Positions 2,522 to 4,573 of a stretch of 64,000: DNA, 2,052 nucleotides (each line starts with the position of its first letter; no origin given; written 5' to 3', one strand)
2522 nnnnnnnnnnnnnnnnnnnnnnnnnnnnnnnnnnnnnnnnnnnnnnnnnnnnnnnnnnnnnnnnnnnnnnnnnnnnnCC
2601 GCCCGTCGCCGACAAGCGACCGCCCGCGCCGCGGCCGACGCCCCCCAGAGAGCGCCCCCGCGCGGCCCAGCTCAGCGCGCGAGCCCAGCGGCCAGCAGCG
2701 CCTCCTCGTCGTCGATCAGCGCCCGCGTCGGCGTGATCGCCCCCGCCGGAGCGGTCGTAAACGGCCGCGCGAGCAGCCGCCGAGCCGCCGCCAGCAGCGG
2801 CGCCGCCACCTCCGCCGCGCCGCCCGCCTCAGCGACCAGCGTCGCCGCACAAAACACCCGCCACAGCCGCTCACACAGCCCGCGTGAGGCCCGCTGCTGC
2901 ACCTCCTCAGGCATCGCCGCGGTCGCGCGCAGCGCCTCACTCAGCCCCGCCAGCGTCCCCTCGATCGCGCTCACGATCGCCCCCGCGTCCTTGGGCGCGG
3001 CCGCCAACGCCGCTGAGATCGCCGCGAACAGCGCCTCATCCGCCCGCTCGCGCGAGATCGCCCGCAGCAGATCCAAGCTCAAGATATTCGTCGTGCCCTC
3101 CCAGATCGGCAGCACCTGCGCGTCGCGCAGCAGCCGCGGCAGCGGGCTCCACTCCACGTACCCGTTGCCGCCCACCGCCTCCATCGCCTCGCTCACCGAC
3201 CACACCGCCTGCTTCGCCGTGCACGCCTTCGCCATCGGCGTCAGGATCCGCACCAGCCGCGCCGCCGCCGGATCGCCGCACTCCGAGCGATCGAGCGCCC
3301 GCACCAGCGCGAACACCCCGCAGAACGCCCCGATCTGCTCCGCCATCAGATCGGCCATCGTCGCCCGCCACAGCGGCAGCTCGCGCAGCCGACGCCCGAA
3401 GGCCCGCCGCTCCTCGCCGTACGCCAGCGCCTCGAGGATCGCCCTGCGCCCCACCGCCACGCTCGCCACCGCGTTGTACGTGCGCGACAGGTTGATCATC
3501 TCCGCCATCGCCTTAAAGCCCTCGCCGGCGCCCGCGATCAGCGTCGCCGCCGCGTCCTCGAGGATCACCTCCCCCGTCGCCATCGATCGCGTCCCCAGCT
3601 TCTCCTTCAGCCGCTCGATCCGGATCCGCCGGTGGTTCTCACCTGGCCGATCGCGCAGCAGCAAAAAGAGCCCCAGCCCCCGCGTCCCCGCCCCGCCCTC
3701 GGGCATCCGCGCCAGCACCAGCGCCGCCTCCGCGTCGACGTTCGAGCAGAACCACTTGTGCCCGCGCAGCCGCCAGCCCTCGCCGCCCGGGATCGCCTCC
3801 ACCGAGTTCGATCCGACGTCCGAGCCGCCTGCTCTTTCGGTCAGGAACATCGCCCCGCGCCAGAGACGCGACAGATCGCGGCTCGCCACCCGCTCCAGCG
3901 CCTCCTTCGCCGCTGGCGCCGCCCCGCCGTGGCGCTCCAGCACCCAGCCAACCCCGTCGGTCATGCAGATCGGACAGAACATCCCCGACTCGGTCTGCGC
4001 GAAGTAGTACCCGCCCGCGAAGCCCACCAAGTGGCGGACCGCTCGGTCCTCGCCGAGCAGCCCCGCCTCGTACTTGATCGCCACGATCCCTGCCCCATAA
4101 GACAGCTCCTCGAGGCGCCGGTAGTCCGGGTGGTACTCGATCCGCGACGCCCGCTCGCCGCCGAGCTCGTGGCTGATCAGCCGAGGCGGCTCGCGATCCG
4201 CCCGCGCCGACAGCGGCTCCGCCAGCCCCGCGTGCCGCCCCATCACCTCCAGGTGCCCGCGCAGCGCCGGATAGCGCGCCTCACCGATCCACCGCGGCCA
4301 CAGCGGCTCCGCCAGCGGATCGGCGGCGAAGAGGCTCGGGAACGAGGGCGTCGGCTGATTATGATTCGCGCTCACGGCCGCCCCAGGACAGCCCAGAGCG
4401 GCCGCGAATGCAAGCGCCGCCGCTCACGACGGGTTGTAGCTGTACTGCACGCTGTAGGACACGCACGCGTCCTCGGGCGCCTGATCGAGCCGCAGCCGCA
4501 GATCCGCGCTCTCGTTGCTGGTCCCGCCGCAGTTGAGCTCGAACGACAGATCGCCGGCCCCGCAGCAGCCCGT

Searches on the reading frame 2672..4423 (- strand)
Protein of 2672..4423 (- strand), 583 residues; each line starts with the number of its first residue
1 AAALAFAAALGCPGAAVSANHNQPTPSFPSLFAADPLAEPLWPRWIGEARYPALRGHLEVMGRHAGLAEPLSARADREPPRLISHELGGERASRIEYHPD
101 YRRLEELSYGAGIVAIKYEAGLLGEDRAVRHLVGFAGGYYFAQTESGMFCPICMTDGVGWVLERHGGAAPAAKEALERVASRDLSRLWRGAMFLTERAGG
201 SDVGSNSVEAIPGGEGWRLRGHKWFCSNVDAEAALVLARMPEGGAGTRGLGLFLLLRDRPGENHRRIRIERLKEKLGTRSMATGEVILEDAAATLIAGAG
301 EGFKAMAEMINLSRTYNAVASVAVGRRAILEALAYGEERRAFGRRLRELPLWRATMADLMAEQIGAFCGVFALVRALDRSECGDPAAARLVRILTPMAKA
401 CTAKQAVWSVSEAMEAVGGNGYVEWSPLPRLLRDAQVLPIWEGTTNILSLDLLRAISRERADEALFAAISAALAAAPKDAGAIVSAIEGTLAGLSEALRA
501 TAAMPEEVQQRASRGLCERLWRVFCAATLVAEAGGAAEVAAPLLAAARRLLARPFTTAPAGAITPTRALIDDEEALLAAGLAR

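Call 68: search_protein_families(library=pfam, proteins=[window:2672-4423:-], max_evalue=0.0001)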
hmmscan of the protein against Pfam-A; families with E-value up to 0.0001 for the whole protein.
window:2672-4423:- (583 aa): 5 families
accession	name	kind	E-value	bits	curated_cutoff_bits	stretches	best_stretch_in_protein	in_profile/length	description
PF00441.29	Acyl-CoA_dh_1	-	1.2e-26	94.1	22.4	1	300-455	1-148/150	Acyl-CoA dehydrogenase, C-terminal domain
PF18158.6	AidB_N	-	5.1e-17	62.8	22.9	1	53-182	29-152/156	Adaptive response protein AidB N-terminal domain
PF02770.24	Acyl-CoA_dh_M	-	2.3e-15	57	33.3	1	191-290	1-96/97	Acyl-CoA dehydrogenase, middle domain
PF22924.1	ACOX_C_alpha1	-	1.7e-07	31.6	27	1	391-455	103-167/169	Acyl-CoA oxidase, C-alpha1 domain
PF08028.16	Acyl-CoA_dh_2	-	2.1e-07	31.7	22.7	1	320-443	4-131/134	Acyl-CoA dehydrogenase, C-terminal domain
